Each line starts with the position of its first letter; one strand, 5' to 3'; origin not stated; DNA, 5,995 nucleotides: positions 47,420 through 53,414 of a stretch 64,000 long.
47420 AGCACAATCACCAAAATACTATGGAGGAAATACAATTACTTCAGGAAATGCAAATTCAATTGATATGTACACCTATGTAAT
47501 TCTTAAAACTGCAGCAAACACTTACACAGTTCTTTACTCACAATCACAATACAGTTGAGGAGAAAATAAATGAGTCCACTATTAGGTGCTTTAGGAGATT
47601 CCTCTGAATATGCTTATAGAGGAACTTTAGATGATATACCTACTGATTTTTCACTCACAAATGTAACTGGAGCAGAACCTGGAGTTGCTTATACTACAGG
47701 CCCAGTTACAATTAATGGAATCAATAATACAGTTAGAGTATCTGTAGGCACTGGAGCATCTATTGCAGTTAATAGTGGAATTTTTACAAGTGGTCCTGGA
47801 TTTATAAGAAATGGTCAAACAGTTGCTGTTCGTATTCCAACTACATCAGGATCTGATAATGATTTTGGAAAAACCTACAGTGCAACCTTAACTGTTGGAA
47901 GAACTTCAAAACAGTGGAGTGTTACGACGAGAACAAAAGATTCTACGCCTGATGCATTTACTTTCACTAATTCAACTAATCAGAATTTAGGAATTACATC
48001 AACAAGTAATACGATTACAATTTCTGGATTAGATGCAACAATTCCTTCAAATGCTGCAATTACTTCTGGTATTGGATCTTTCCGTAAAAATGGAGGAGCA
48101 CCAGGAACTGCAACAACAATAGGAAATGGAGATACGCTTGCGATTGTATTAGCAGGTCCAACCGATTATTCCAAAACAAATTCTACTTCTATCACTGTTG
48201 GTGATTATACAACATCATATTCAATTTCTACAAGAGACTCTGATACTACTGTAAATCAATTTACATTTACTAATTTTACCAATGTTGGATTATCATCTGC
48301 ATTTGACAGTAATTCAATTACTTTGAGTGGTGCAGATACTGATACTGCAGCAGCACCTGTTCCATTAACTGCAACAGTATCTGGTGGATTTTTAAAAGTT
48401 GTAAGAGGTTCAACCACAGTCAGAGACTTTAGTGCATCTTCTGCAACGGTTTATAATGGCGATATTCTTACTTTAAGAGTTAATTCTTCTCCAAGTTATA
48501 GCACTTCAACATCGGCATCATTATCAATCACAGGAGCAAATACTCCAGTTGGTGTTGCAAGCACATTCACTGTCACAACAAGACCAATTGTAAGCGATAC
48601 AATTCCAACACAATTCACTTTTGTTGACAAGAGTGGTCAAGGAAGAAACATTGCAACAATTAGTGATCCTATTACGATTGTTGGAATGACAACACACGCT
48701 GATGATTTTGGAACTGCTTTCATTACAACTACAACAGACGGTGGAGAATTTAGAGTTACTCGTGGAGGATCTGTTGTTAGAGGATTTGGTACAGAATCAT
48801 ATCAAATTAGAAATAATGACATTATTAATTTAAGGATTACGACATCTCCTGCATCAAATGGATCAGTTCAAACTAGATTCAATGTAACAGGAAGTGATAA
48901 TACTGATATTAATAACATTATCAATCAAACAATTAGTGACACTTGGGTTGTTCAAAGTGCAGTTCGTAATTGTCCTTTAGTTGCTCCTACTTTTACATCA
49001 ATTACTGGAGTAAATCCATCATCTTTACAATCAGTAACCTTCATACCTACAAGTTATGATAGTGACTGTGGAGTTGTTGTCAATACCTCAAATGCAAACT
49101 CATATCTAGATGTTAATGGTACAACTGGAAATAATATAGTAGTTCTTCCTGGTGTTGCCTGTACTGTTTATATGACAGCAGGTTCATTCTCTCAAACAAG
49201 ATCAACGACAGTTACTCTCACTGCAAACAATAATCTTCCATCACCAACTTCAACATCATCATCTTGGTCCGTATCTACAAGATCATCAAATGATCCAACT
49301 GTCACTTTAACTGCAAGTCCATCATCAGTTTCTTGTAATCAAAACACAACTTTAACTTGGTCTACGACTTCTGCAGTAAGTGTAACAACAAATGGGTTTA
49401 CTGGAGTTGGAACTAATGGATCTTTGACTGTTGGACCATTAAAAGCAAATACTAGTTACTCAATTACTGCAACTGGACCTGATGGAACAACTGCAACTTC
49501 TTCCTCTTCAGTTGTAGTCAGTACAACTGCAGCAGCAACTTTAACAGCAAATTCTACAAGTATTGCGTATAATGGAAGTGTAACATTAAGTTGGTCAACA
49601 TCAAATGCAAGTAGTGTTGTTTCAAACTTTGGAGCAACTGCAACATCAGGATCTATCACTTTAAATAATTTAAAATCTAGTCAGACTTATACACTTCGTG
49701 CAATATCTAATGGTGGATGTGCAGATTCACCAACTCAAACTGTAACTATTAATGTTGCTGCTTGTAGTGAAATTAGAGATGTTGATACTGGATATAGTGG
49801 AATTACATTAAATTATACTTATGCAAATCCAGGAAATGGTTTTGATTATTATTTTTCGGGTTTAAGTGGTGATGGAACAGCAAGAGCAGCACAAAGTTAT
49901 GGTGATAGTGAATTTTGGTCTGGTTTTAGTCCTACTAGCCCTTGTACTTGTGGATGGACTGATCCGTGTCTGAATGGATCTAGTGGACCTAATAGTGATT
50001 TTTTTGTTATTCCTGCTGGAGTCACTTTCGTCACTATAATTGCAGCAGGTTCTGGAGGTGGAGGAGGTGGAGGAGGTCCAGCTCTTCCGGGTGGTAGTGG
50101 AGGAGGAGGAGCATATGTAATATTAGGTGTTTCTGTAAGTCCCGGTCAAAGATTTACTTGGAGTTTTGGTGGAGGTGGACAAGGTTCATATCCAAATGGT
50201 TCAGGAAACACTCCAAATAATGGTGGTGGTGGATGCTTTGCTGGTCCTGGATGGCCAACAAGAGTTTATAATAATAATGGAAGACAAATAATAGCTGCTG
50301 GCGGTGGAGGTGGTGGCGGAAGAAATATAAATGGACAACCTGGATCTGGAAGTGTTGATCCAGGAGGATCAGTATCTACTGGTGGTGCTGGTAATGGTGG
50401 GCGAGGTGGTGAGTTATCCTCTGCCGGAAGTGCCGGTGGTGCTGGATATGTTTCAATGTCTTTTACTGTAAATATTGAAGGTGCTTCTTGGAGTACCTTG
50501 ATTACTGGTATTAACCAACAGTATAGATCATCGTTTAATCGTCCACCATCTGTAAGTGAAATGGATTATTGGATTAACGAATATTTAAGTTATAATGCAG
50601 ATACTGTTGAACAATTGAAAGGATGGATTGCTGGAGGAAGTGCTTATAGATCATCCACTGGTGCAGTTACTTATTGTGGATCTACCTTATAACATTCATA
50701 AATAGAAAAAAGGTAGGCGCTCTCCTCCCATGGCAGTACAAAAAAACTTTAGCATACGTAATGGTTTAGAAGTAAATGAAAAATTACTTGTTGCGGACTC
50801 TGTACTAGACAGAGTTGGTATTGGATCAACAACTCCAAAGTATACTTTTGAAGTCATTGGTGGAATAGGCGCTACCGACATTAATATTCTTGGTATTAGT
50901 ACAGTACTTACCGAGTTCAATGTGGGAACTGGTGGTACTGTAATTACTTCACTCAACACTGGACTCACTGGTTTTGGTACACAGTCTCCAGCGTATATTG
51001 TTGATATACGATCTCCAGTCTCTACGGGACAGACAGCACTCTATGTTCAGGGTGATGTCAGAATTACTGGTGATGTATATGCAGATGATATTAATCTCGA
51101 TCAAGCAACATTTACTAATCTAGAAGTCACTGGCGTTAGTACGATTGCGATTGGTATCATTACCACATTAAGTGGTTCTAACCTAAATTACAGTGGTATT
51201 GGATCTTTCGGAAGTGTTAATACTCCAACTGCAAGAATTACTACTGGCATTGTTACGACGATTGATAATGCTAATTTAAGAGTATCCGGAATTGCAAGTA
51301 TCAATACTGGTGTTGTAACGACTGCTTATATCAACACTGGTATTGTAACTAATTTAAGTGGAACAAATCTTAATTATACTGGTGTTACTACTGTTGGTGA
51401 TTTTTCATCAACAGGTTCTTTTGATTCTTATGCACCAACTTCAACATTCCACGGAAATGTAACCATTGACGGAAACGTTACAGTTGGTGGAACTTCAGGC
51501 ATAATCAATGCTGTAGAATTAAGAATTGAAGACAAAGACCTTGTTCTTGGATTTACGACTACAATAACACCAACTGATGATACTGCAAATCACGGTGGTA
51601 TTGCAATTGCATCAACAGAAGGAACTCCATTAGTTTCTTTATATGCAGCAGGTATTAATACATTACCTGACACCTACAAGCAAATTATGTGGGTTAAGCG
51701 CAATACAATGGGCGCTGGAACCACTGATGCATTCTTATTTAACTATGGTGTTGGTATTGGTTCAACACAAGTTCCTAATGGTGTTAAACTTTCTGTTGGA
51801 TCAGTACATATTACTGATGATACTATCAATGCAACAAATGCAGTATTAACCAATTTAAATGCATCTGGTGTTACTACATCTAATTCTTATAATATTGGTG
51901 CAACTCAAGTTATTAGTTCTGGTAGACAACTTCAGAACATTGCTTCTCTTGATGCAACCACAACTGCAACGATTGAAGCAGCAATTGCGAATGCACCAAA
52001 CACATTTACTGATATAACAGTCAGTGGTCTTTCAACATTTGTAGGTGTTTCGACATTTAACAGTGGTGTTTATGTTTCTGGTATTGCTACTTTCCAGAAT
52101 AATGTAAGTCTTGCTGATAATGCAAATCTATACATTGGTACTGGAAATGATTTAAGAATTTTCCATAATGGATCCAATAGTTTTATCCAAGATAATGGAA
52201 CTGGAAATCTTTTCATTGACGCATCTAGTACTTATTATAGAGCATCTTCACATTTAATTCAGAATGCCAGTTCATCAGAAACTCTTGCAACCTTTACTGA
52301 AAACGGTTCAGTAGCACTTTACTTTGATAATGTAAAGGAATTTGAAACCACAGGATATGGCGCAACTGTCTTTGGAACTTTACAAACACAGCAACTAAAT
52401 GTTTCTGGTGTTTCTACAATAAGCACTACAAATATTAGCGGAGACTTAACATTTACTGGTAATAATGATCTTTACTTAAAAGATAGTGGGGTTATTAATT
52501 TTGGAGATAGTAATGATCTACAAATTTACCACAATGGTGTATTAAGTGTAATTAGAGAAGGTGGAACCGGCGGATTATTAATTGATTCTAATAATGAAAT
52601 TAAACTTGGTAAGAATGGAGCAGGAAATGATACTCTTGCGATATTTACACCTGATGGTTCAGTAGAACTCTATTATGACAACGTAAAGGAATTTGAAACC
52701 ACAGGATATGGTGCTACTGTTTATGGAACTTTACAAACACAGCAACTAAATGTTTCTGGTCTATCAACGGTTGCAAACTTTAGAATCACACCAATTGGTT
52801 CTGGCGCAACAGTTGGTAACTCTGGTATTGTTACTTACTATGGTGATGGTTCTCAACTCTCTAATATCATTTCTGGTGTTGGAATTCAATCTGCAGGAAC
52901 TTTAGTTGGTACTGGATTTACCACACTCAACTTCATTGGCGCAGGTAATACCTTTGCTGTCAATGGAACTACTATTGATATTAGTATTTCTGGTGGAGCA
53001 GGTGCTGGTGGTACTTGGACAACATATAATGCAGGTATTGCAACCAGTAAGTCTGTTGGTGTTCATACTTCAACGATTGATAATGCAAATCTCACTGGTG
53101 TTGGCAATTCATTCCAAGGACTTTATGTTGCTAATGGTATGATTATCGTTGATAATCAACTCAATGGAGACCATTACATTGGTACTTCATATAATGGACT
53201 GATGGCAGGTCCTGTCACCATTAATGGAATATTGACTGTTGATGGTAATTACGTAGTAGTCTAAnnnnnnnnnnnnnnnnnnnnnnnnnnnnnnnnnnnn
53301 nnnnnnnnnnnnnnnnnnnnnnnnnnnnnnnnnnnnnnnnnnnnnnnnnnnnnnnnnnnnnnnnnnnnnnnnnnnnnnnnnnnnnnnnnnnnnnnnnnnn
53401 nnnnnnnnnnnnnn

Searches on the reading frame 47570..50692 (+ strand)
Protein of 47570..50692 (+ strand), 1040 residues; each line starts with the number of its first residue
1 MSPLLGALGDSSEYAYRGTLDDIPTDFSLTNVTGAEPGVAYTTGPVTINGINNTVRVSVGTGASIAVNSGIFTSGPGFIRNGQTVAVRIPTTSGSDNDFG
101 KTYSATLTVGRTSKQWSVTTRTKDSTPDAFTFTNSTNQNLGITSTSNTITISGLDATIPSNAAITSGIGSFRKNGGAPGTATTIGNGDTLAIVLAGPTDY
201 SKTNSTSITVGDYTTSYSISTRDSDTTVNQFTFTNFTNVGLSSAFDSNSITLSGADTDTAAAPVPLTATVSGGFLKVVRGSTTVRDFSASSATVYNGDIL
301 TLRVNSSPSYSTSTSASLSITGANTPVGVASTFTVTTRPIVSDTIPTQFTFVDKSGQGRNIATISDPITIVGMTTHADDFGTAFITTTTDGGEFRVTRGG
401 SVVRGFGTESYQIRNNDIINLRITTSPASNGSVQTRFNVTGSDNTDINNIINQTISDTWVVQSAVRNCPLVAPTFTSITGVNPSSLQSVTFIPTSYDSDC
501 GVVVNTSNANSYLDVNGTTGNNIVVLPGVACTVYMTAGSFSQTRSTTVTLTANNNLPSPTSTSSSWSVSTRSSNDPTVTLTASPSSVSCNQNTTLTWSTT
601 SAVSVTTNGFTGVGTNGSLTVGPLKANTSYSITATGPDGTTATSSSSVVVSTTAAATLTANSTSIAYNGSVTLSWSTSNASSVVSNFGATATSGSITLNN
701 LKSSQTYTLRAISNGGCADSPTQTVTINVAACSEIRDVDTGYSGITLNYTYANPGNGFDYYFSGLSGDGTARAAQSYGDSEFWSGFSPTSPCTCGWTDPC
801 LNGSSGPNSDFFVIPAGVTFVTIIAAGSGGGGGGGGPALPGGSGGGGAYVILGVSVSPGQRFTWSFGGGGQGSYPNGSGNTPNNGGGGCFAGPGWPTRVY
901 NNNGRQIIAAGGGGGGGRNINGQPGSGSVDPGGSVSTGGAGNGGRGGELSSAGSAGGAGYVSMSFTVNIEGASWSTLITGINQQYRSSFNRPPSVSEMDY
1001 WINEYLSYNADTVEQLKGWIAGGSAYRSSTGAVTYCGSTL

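Call 4: search_protein_families(library=pfam, proteins=[window:47570-50692:+], max_evalue=0.01)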
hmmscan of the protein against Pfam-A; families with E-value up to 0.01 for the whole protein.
window:47570-50692:+ (1040 aa): 1 family
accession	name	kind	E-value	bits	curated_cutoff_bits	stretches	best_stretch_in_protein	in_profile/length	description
PF21722.4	Gly_rich_2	-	7.2e-07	29.9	24.3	1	812-961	8-156/226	Glycine-rich domain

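Call 14: search_protein_families(library=phrogs, proteins=[window:47570-50692:+], max_evalue=0.001)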
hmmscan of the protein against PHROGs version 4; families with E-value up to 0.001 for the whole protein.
window:47570-50692:+ (1040 aa): 1 family
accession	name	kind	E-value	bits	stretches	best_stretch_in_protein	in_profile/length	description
phrog_4924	-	tail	6e-08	32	1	77-258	257-453/1022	short tail fiber protein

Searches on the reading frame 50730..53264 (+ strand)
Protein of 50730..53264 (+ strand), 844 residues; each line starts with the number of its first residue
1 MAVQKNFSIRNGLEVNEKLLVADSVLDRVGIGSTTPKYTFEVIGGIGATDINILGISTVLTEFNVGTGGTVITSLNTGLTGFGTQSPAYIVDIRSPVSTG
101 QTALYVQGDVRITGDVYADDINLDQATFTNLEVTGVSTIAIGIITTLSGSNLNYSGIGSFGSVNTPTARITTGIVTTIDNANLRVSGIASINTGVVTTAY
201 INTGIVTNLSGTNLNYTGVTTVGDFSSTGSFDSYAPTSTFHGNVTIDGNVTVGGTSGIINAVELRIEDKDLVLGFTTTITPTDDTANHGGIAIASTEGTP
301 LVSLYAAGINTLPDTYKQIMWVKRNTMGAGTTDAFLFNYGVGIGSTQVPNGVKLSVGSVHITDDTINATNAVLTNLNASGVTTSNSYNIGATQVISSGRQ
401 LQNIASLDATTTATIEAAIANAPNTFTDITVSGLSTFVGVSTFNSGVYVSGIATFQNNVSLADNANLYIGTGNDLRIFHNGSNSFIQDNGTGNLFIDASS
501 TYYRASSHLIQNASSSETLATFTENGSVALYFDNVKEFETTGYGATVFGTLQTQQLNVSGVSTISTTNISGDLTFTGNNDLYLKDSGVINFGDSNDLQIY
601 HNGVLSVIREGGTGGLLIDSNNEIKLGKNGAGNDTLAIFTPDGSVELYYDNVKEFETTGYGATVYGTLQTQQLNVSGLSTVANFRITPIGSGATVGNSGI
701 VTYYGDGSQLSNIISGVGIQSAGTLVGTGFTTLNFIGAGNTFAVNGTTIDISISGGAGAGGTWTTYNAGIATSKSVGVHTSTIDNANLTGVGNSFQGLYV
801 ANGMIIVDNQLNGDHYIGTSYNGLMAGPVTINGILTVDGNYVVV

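Call 4: search_protein_families(library=pfam, proteins=[window:50730-53264:+], max_evalue=0.01)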
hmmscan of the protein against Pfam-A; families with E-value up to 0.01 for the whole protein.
window:50730-53264:+ (844 aa): 1 family
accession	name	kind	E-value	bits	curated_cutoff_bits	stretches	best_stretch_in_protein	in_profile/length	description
PF25538.1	DUF7922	-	0.0098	16.3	25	0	519-566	26-73/136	Domain of unknown function (DUF7922)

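Call 14: search_protein_families(library=phrogs, proteins=[window:50730-53264:+], max_evalue=0.001)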
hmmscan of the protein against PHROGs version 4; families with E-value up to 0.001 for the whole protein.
window:50730-53264:+ (844 aa): 7 families
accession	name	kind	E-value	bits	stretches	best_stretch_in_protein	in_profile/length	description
phrog_8745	-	tail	1.2e-43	149.9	2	558-682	1018-1138/1803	tail fiber protein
phrog_13518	-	unknown function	9.7e-41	140.8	4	557-667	815-918/1230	-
phrog_19195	-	head and packaging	5.5e-30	104.9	2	442-579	240-371/1425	virion structural protein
phrog_8215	-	tail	1.5e-25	90.7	2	1-140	28-179/1000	baseplate wedge initiator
phrog_29834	-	unknown function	1.8e-15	57.8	2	390-608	148-340/581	-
phrog_1469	-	tail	3.6e-14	51.7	1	261-422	1318-1480/2607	baseplate wedge subunit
phrog_23731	-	unknown function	6.1e-14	52.4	2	439-588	25-160/701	-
